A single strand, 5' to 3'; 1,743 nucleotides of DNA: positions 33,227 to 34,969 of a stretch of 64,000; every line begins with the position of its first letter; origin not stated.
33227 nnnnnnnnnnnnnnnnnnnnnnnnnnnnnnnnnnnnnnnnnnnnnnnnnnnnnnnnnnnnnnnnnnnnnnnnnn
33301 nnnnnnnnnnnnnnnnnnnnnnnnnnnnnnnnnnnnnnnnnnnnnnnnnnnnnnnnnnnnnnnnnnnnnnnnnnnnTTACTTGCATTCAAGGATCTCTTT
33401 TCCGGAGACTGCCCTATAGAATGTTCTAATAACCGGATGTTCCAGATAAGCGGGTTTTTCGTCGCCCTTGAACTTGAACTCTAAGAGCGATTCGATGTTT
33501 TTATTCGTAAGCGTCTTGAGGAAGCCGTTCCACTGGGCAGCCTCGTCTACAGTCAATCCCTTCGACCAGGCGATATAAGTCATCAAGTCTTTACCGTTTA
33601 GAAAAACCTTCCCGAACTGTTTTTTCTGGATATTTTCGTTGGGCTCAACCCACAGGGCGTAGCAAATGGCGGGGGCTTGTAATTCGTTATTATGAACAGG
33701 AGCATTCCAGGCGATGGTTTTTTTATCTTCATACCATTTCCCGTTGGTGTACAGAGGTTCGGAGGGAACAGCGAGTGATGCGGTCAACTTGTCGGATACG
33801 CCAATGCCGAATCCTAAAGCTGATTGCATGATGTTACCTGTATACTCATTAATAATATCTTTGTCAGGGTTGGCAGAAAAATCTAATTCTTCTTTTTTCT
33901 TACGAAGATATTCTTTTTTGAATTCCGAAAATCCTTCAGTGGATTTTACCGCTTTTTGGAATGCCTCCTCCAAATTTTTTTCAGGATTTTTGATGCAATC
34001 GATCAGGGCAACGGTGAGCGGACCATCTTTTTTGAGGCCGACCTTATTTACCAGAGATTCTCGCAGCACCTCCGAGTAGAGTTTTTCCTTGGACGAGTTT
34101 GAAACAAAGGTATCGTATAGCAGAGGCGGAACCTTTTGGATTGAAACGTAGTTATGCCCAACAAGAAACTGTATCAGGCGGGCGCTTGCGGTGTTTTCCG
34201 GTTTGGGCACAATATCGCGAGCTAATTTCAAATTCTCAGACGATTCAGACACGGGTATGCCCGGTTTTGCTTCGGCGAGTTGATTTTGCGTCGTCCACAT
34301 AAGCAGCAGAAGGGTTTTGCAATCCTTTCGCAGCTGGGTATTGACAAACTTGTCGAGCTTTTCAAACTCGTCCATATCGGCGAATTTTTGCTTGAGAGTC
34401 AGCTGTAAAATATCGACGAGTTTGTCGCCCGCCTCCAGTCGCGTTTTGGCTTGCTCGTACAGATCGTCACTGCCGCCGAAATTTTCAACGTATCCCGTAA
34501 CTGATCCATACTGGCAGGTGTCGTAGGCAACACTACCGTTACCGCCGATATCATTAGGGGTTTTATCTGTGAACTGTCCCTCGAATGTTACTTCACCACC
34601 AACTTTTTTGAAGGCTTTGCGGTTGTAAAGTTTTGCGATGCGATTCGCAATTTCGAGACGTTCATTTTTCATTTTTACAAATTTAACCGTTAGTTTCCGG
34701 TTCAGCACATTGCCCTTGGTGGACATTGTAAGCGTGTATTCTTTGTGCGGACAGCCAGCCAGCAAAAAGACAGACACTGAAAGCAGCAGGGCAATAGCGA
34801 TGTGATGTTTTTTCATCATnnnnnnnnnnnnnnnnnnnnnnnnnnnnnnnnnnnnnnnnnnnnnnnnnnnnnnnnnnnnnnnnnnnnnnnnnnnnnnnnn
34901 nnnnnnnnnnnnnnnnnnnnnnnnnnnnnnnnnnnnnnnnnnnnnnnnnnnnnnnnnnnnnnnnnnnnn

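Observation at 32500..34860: AT-rich two-gene islet next to lexA: a membrane-anchored DEDDh exonuclease plus an orphan 480-aa lipoprotein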

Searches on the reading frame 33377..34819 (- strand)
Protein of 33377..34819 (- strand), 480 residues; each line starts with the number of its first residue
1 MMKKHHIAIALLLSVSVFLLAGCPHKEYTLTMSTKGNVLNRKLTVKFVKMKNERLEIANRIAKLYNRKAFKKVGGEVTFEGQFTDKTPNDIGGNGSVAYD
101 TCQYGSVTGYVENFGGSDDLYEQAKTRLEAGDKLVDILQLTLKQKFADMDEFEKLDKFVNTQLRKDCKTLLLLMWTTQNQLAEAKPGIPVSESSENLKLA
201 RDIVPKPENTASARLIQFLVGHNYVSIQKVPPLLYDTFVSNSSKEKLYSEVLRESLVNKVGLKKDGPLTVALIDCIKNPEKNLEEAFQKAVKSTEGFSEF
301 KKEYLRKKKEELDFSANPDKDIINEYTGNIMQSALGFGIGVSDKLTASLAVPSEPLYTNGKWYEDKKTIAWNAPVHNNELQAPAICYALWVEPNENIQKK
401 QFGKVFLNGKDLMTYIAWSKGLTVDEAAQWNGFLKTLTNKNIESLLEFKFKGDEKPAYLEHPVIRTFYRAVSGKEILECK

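Call 3: search_protein_families(library=pfam, proteins=[window:33377-34819:-], max_evalue=0.1)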
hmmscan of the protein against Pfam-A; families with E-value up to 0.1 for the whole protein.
window:33377-34819:- (480 aa): 0 families

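Call 4: search_protein_families(library=padloc, proteins=[window:33377-34819:-], max_evalue=0.1)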
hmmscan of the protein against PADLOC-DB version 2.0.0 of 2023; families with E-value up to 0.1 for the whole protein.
window:33377-34819:- (480 aa): 1 family
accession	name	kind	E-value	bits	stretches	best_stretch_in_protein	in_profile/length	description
PDLC03809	RTasNUDIX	-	0.036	11.5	0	404-450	104-150/234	DRT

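Call 5: search_protein_families(library=ncbifam, proteins=[window:33377-34819:-], max_evalue=0.1)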
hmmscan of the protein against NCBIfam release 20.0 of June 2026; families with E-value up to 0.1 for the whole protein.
window:33377-34819:- (480 aa): 0 families

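Call 6: find_homologous_proteins(query=window:33377-34819:-)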
Query window:33377-34819:- (480 aa): 9 proteins with E <= 0.001 among 8000 candidates.
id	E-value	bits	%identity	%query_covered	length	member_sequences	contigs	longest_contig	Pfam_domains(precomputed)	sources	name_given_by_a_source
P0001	0.0e+0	1081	100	100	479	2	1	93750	-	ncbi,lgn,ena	-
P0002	6.5e-206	703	66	99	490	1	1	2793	-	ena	-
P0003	4.1e-119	416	55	74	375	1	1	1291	-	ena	-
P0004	1.7e-94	335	40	93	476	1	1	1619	-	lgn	-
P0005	2.5e-83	298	37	99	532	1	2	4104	-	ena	-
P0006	1.7e-49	187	29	98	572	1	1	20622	-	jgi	jgi:hypothetical protein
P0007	7.9e-39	152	28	91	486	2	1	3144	-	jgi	jgi:hypothetical protein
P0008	3.5e-28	117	27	86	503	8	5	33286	-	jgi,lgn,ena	jgi:hypothetical protein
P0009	3.4e-25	107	24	92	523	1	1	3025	-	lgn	-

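Call 8: find_encoding_contigs(protein=P0006, flank=6000, max_places=3)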
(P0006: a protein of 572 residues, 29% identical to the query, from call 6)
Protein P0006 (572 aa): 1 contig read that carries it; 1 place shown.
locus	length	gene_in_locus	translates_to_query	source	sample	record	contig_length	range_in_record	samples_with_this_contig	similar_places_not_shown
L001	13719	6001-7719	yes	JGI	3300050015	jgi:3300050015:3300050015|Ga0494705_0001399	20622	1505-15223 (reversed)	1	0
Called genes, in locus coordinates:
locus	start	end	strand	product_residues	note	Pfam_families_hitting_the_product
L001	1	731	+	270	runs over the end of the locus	PF14062:DUF4253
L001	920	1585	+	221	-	-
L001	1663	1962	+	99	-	PF02604:PhdYeFM_antitox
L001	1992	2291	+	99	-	PF05016:ParE_toxin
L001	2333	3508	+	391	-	-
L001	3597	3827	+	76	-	PF04014:MazE_antitoxin (weak)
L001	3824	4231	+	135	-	PF01850:PIN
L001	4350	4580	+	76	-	-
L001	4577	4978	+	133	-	PF01850:PIN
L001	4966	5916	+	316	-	PF00294:PfkB, PF01256:Carb_kinase (weak), PF08543:Phos_pyr_kin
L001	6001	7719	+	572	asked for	-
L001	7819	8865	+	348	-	PF08240:ADH_N, PF00107:ADH_zinc_N, PF13602:ADH_zinc_N_2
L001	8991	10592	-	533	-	PF13646:HEAT_2 (faint)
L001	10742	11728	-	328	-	PF00596:Aldolase_II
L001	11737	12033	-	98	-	PF03319:EutN_CcmL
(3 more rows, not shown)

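Call 9: find_encoding_contigs(protein=P0008, flank=6000, max_places=5)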
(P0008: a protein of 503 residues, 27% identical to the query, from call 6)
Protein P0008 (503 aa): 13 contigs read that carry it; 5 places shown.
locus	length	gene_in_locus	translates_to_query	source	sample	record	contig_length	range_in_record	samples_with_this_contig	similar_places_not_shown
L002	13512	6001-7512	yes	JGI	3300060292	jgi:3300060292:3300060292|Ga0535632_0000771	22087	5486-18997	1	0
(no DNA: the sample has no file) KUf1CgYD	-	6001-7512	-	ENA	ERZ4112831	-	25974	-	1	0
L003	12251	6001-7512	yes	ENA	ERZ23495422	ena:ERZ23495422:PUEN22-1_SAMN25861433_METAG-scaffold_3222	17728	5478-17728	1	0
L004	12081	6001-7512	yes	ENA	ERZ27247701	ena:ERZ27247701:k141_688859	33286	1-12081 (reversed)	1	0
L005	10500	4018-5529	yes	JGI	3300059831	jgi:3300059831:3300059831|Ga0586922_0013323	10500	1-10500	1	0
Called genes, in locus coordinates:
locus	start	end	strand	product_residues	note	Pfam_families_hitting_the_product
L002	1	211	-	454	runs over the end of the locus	PF01011:PQQ (faint), PF13570:Beta-prop_ACSF4 (faint), PF13360:PQQ_2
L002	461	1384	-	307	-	PF25084:LbH_EIF2B (faint), PF00132:Hexapep (faint)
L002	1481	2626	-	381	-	PF01075:Glyco_transf_9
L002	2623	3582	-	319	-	PF03279:Lip_A_acyltrans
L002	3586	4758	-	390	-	PF02606:LpxK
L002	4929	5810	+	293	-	PF00126:HTH_1, PF03466:LysR_substrate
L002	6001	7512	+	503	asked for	-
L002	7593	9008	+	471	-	PF00206:Lyase_1, PF14698:ASL_C2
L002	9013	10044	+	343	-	PF00494:SQS_PSY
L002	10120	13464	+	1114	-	-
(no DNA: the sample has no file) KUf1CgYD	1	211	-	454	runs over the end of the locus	PF01011:PQQ (faint), PF13570:Beta-prop_ACSF4 (faint), PF13360:PQQ_2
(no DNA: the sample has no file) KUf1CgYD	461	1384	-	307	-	PF25084:LbH_EIF2B (faint), PF00132:Hexapep (faint)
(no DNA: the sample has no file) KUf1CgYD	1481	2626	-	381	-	PF01075:Glyco_transf_9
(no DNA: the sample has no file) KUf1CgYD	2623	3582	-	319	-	PF03279:Lip_A_acyltrans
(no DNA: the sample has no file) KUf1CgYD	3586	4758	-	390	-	PF02606:LpxK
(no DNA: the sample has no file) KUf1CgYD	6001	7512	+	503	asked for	-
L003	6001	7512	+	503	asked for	-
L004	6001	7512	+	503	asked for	-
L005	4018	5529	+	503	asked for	-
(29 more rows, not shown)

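Call 10: find_encoding_contigs(protein=P0002, flank=6000, max_places=3)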
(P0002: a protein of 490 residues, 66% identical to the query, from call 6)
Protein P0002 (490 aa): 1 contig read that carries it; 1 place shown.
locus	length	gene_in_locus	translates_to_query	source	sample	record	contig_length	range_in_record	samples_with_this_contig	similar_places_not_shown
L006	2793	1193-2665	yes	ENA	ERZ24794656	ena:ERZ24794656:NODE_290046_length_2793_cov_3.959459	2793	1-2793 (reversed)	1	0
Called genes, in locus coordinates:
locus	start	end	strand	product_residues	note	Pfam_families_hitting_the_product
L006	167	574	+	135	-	-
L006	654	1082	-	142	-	PF01894:YjbQ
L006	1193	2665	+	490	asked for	-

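Call 13: find_encoding_contigs(protein=P0005, flank=6000, max_places=3)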
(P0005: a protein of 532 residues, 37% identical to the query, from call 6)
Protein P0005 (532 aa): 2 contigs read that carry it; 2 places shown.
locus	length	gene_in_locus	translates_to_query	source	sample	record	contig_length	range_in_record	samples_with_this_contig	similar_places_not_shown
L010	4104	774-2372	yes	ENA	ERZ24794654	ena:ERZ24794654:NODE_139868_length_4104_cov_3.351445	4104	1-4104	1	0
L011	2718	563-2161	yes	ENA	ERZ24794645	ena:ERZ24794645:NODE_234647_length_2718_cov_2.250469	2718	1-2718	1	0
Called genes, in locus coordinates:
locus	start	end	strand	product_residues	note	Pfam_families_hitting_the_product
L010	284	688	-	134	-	PF01894:YjbQ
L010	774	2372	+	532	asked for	-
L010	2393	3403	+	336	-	PF01180:DHO_dh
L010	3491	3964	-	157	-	PF08761:dUTPase_2 (faint)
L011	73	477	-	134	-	PF01894:YjbQ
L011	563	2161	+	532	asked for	-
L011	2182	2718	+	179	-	?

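Call 41: predict_structure(alignment_id=A2)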
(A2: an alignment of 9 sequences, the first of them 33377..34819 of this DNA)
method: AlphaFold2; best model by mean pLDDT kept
length: 480 residues; sequences in the alignment: 9
mean_pLDDT: 77.8   pTM: 0.69
mean pLDDT of the five models: 77.8, 77.4, 74.8, 72.0, 70.7
residues with pLDDT >= 90: 96; 70-90: 268; 50-70: 77; < 50: 39
segments of 3 or more residues with pLDDT < 50: 1-22, 191-201, 477-480
pLDDT, mean of each block of 10 residues (from residue 1): 32 31 69 91 86 84 89 88 87 82 93 85 88 88 90 91 85 80 71 46 61 80 82 74 68 84 90 74 79 87 79 67 83 66 84 93 92 78 89 91 84 88 85 73 67 68 66 46
secondary structure, 60 per line:
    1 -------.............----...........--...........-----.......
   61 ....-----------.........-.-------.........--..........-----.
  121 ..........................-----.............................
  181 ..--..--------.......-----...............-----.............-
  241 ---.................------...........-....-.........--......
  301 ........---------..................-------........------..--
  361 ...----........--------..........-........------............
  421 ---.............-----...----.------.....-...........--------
elements in order: H8-20 E25-35 E38-48 H54-64 E76-84 E94-102 E105-114 H120-146 H152-182 H195-201 H207-221 H227-239 H244-260 H267-277 H279-282 H284-292 H295-308 H318-335 E343-350 E361-363 E368-375 E384-393 H395-402 H409-420 H424-436 H457-460 H462-472

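Call 54: search_protein_representatives(alignment_id=A2)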
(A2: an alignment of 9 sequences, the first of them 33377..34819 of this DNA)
Query: 9 sequences, 492 profile positions. Proteins with E-value up to 0.001 (for the whole library): 1109; up to 1e-10: 979; up to 1e-30: 731. The best 150 are listed.
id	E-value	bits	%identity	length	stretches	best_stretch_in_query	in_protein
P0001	1.6e-202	690.2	-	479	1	1-484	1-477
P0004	1.0e-184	631.6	-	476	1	31-489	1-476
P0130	3.7e-180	616.5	-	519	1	1-482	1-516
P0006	3.7e-174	596.7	-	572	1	2-491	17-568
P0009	1.4e-153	528.8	-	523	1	5-489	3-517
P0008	1.2e-141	489.4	-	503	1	3-485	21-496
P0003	2.8e-138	478.4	-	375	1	1-361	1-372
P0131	8.0e-129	447.2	-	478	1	9-485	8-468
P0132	6.4e-128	444.2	-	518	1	6-490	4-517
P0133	2.6e-127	442.2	-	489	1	13-485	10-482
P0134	2.2e-125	435.8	-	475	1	5-466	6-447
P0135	6.6e-120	417.8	-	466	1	12-464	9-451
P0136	3.0e-119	415.6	-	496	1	7-491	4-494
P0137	8.0e-118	410.9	-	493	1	8-485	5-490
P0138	3.9e-117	408.6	-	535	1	1-460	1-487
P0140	6.3e-117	407.9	-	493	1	10-490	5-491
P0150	3.2e-110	385.8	-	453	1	13-470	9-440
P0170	1.8e-105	370.1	-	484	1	11-456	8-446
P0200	3.4e-100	352.7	-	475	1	14-476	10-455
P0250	1.9e-94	333.8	-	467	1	7-447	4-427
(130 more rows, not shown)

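Call 64: list_cluster_members(proteins=[P0130, P0131, P0132, P0133, P0135, P0140, P0150, P0170, P0200, P0250])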
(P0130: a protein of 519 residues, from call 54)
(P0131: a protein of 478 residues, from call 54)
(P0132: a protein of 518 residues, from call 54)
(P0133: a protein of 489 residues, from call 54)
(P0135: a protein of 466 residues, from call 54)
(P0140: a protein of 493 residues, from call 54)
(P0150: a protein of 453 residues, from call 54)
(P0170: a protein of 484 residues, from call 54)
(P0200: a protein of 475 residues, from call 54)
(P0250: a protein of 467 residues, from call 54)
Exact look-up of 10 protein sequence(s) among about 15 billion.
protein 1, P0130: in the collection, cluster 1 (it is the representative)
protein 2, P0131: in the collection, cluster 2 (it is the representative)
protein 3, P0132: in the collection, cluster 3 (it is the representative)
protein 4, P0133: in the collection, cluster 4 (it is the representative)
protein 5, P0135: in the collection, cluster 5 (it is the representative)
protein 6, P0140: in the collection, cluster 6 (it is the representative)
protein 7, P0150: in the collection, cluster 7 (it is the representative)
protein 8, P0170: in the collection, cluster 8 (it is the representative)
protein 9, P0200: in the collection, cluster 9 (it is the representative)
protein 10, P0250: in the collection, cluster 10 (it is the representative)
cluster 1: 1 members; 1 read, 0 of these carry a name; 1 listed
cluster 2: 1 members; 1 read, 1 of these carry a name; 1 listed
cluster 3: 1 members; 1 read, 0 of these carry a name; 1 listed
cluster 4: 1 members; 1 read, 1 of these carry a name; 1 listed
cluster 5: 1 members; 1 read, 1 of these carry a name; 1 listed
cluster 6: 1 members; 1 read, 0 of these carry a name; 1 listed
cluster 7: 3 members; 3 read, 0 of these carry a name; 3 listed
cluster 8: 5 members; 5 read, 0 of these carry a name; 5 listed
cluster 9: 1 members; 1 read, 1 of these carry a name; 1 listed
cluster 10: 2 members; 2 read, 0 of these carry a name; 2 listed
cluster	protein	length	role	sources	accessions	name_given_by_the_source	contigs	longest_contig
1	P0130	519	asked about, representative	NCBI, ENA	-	-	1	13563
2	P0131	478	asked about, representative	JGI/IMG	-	hypothetical protein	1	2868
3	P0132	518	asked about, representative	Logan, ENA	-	-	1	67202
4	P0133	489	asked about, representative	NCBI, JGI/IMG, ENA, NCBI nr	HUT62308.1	MAG TPA: hypothetical protein VNA25_31095 [Phycisphaerae bacterium] | hypothetical protein [Phycisphaerae bacterium]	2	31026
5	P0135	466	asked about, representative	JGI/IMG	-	hypothetical protein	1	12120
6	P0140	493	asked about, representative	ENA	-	-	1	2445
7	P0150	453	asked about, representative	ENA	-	-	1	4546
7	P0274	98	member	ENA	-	-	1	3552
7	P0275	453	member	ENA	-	-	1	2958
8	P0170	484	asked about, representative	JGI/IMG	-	-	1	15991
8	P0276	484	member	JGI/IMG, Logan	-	-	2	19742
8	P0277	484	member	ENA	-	-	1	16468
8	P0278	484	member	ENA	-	-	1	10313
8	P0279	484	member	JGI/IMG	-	-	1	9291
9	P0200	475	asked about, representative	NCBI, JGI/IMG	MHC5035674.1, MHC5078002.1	MAG: hypothetical protein ACYTHM_00025 [Planctomycetota bacterium] | hypothetical protein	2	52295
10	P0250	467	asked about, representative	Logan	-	-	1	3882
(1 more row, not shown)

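Call 70: fold_search(model_id=the predicted structure, library=pdb)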
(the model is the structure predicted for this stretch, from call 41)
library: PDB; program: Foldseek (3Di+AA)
matches with E <= 10: 1035; with E <= 0.001: 0
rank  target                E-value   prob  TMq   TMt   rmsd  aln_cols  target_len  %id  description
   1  6wvd                  2.5e-03  0.18  0.11  0.13  23.6       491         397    8  Human JAGN1 (released 2021-01-13)
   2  6wvg_A                3.8e-02  0.14  0.13  0.14  23.2       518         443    8  human CD53 (released 2020-09-16)
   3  6wvg_B                5.5e-02  0.13  0.13  0.14  21.8       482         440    8  human CD53 (released 2020-09-16)
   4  5nzu_MODEL_1_D        6.1e-02  0.23  0.09  0.10  13.6       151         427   10  The structure of the COPI coat linkage II (released 2017-06-28)
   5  5bpw                  9.7e-02  0.07  0.08  0.07  29.9       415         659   11  Atomic-resolution structures of the APC/C subunits Apc4 and the Apc5 N-terminal domain (released 2015-09-02)
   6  6wv8                  1.1e-01  0.03  0.08  0.08  25.1       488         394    8  Takifugu rubripes VKOR-like C138S mutant with vitamin K1 (released 2020-11-11)
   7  6wvi                  1.9e-01  0.04  0.12  0.13  24.2       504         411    8  VKOR-like from Takifugu rubripes (released 2020-11-11)
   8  6wv3                  2.5e-01  0.02  0.08  0.09  26.4       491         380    8  Human VKOR with warfarin (released 2020-11-11)
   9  5l9u_I                2.6e-01  0.04  0.09  0.07  25.5       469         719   11  Model of human Anaphase-promoting complex/Cyclosome (APC/C-CDH1) with a cross linked Ubiquitin variant-substrate-UBE2C (released 2016-09-14)
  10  6q6g_I                2.8e-01  0.05  0.08  0.06  31.2       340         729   13  Cryo-EM structure of the APC/C-Cdc20-Cdk2-cyclinA2-Cks2 complex, the D1 box class (released 2019-09-11)
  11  6wvb                  2.8e-01  0.03  0.10  0.11  26.8       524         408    7  Takifugu rubripes VKOR-like with warfarin (released 2020-11-11)
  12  4o8q_B                3.4e-01  0.10  0.08  0.13  11.6       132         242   13  Crystal structure of bovine MHD domain of the COPI delta subunit at 2.15 A resolution (released 2015-01-07)
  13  5o7x_A                3.4e-01  0.08  0.09  0.07  25.7       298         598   13  CRYSTAL STRUCTURE OF S. CEREVISIAE CORE FACTOR AT 3.2A RESOLUTION (released 2017-08-02)
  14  5foa_B                4.7e-01  0.06  0.12  0.08  27.9       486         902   10  Crystal Structure of Human Complement C3b in complex with DAF (CCP2-4) (released 2016-04-06)
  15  5lcw_I                4.7e-01  0.05  0.09  0.06  30.6       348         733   12  Cryo-EM structure of the Anaphase-promoting complex/Cyclosome, in complex with the Mitotic checkpoint complex (APC/C-M (released 2016-08-10)
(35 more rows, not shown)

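Call 82: find_encoding_contigs(protein=P0007, flank=4000, max_places=3)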
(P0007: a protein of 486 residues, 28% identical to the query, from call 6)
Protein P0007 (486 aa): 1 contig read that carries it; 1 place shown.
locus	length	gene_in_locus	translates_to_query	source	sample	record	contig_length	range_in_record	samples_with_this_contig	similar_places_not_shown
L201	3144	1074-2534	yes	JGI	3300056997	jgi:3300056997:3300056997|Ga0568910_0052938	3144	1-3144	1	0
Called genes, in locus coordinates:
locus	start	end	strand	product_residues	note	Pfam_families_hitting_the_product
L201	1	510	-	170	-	?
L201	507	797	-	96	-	-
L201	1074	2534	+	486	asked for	-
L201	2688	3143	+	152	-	?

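Call 84: search_solved_structures(query=A2, max_evalue=10)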
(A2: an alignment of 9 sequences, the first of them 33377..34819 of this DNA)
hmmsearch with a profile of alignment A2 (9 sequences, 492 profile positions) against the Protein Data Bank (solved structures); distinct sequences matched with E-value up to 10: 1.
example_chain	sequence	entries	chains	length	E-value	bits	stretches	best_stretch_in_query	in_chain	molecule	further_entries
8oyv_A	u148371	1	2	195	1.1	11.2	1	245-334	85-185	De novo designed soluble Claudin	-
